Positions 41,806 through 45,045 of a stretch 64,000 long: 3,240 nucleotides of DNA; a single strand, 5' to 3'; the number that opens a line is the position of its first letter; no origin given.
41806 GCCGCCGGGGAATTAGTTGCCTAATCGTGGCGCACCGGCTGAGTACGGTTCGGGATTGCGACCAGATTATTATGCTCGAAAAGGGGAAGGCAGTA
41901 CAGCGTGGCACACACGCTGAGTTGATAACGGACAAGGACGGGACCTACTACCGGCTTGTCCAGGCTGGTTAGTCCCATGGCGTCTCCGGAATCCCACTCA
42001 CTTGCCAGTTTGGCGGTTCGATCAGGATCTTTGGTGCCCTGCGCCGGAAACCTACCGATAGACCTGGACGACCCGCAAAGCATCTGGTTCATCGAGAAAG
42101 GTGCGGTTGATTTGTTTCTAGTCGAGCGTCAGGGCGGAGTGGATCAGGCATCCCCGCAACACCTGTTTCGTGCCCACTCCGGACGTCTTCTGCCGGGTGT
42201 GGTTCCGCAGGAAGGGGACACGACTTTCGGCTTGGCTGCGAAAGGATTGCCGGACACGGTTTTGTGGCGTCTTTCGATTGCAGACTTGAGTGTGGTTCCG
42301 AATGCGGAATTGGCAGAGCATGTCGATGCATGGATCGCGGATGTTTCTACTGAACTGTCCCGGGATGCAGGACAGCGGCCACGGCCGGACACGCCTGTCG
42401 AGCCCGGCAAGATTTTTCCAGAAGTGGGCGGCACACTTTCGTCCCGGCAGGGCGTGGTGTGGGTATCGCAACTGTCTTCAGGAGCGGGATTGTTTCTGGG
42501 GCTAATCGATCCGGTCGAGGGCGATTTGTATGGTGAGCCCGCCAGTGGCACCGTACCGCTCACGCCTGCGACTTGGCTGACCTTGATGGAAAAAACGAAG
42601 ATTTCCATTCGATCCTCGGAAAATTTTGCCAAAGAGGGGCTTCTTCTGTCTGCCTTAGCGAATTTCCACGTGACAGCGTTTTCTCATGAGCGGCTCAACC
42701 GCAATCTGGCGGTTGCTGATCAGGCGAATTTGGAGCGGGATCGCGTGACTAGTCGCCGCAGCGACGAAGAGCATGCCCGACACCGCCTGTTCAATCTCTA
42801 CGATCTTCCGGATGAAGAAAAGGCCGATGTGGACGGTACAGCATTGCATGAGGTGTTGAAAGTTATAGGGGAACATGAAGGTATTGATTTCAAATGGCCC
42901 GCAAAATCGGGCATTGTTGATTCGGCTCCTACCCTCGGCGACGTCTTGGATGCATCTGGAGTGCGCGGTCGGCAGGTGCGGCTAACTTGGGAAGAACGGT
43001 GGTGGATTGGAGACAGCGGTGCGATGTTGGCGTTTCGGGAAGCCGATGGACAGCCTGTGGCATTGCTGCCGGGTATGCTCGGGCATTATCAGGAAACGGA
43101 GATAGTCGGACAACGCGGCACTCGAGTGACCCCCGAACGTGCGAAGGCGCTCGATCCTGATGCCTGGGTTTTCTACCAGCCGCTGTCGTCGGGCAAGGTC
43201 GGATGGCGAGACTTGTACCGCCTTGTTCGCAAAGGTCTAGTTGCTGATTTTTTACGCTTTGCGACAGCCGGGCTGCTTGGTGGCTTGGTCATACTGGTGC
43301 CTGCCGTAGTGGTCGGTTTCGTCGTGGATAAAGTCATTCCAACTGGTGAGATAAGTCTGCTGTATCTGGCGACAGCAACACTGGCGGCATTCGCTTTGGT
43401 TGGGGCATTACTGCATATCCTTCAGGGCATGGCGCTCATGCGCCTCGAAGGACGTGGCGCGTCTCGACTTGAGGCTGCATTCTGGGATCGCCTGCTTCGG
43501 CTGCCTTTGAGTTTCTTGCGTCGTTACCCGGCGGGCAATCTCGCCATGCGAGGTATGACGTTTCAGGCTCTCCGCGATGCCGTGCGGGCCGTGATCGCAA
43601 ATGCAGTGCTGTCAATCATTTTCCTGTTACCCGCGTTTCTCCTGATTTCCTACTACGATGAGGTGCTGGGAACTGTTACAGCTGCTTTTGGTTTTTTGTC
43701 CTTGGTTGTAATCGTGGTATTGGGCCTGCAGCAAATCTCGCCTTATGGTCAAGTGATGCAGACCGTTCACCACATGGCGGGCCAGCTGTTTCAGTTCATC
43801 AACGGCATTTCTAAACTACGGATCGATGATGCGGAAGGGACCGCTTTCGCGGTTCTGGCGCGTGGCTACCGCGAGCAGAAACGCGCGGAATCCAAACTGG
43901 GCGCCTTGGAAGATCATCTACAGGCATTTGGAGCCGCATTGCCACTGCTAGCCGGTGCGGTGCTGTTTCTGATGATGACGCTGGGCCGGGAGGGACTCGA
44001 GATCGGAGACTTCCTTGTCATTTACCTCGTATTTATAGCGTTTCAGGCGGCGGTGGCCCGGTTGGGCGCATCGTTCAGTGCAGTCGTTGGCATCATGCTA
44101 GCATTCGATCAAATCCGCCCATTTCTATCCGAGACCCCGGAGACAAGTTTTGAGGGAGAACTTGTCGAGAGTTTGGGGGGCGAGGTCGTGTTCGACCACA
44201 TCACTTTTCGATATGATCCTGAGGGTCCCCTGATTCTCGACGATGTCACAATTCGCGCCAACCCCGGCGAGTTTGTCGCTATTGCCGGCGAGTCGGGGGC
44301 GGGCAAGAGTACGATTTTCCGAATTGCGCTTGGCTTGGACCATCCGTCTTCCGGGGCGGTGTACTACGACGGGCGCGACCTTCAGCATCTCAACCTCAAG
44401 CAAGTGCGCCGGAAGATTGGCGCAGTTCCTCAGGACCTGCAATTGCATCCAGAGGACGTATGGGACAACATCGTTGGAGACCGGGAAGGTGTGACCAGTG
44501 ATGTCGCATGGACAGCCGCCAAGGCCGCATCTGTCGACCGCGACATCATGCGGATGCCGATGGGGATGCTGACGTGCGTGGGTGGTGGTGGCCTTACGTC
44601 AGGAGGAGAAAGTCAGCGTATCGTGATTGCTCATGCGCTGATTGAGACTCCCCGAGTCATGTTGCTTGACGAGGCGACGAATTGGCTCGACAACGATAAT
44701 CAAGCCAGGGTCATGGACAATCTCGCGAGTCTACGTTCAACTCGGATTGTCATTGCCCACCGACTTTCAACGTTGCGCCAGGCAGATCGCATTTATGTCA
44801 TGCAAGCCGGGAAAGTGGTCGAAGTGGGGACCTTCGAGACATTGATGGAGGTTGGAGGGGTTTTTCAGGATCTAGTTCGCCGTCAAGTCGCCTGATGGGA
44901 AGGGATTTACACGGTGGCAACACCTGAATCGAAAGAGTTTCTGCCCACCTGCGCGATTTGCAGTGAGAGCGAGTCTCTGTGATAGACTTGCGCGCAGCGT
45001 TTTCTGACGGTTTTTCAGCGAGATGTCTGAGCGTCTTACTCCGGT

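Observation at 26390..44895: NHLP-leader RiPP biosynthetic island with an unusual mix of modifying enzymes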

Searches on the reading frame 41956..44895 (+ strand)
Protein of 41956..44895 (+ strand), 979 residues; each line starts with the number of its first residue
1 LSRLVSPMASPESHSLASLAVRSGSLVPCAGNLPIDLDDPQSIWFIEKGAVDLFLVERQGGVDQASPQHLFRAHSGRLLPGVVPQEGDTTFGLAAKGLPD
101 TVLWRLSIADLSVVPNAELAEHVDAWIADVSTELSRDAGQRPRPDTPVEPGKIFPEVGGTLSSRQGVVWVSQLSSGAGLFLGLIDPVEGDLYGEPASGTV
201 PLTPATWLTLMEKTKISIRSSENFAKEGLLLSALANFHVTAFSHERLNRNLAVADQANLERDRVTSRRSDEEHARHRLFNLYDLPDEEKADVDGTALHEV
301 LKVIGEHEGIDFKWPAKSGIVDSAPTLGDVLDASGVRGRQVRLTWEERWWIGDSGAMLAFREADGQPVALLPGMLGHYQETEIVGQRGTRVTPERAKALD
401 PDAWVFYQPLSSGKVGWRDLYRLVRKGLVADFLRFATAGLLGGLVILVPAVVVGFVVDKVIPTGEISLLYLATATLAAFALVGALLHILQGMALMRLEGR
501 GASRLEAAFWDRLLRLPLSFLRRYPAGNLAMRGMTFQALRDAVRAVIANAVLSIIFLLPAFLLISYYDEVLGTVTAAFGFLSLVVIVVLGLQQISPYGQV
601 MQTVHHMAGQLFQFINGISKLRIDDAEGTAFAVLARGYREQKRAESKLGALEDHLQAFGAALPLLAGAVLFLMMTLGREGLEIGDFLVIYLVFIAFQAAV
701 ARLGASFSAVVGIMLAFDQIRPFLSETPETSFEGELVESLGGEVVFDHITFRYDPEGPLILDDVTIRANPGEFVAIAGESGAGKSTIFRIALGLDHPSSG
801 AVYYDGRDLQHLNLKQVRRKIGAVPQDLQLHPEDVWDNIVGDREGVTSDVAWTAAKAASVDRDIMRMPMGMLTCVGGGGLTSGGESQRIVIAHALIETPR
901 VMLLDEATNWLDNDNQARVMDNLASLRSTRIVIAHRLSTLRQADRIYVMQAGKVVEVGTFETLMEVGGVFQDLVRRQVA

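Call 4: search_protein_families(library=pfam, proteins=[window:41956-44895:+], max_evalue=0.01)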
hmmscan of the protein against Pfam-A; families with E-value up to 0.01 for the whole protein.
window:41956-44895:+ (979 aa): 4 families
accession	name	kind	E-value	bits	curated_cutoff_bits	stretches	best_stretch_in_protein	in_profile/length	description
PF00005.33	ABC_tran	-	1.4e-27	97.4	25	1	761-909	1-137/137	ABC transporter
PF00664.28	ABC_membrane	-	6.5e-06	26.5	28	1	440-699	9-273/274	ABC transporter transmembrane region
PF02463.25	SMC_N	-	0.00031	20.7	40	0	890-950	150-212/220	RecF/RecN/SMC N terminal domain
PF13191.12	AAA_16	-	0.0023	18.9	32.6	0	770-928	24-160/167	AAA ATPase domain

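Call 5: search_protein_families(library=ncbifam, proteins=[window:41956-44895:+], max_evalue=0.01)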
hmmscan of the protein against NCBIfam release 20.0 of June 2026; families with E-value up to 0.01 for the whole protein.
window:41956-44895:+ (979 aa): 184 families (the best 25 are shown)
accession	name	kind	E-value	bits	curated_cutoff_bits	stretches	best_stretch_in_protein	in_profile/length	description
TIGR03797.1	NHLM_micro_ABC2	equivalog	3.7e-201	670.2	709.4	1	295-978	2-686/686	NHLP bacteriocin export ABC transporter permease/ATPase subunit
TIGR03796.1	NHLM_micro_ABC1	equivalog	4.2e-82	276.5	853.3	1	432-975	156-710/710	NHLP family bacteriocin export ABC transporter peptidase/permease/ATPase subunit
TIGR02203.1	MsbA_lipidA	equivalog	2.9e-65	220.8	602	1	464-976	49-568/572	lipid A export permease/ATP-binding protein MsbA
TIGR01846.1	type_I_sec_HlyB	subfamily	7.8e-63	212.8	725.55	1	441-978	150-693/694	type I secretion system permease/ATPase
NF010178.0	PRK13657.1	equivalog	3e-60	204.3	733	1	435-977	24-570/588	glucan ABC transporter ATP-binding protein/ permease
TIGR02204.1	MsbA_rel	hypoth_equivalog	1.6e-58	198.8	780.4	1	441-977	29-575/576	ABC transporter, permease/ATP-binding protein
NF045513.1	HepA_fam_ABC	equivalog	2.2e-58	198.2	725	1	483-970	108-602/610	heterocyst formation ABC transporter subunit HepA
TIGR03375.1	type_I_sec_LssB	subfamily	6.6e-58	196.6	693.1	1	436-964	155-689/696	type I secretion system permease/ATPase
TIGR00958.1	3a01208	subfamily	4.4e-55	187.2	874.6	1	681-974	415-711/711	antigen peptide transporter 2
TIGR01193.1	bacteriocin_ABC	subfamily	1.5e-50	172.5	523.85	1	435-975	161-707/708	peptide cleavage/export ABC transporter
NF008381.0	PRK11176.1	equivalog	1e-48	166.1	867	1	493-978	88-580/582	lipid A ABC transporter ATP-binding protein/permease MsbA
NF052233.1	CphA_assoc_ABC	equivalog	3.3e-48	164.6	880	1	722-977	488-743/766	cyanophycin metabolism-associated ABC transporter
TIGR02857.1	CydD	equivalog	5.2e-48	164.3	435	1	436-949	9-529/529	thiol reductant ABC exporter subunit CydD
NF008364.0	PRK11160.1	equivalog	5.4e-47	160.7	630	1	504-976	94-574/575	heme ABC transporter ATP-binding protein/permease CydC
TIGR02868.1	CydC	equivalog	4.1e-46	157.7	329.05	1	437-936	17-529/530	thiol reductant ABC exporter subunit CydC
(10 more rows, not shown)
